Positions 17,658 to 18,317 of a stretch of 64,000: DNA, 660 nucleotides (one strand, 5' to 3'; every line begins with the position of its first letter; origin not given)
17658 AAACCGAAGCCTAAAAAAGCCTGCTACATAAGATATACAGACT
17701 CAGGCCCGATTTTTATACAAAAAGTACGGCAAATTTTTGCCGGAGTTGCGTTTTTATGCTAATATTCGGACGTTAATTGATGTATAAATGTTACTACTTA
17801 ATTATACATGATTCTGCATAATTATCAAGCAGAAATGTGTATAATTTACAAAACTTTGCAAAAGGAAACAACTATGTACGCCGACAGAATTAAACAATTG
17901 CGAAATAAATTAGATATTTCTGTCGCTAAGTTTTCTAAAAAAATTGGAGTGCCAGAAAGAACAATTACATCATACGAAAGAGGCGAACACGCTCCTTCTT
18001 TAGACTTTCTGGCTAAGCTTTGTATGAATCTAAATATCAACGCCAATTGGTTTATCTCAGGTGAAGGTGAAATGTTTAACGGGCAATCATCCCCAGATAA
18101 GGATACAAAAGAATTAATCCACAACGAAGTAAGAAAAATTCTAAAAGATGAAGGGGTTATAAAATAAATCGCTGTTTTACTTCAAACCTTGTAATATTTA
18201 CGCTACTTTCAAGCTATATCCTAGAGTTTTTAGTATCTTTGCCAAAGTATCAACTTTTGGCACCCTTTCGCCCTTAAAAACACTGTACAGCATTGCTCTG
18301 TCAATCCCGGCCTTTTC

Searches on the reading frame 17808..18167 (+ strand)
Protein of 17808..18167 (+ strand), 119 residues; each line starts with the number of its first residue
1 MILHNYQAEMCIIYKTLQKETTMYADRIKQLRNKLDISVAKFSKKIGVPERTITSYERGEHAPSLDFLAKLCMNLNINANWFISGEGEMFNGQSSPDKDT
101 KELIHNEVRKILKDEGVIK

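Call 85: search_protein_families(library=pfam, proteins=[window:17808-18167:+])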
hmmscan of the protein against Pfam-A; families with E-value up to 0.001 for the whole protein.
window:17808-18167:+ (119 aa): 4 families
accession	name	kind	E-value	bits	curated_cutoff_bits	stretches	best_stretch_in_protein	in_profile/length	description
PF01381.28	HTH_3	-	9.2e-14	51.7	23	1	28-82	1-55/55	Helix-turn-helix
PF12844.13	HTH_19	-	1.6e-09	37.9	30.2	1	27-88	3-64/64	Helix-turn-helix domain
PF13560.12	HTH_31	-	9.9e-07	29.4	27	1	25-72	3-51/64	Helix-turn-helix domain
PF13443.12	HTH_26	-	2.1e-05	25.1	22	1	27-77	1-52/63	Cro/C1-type HTH DNA-binding domain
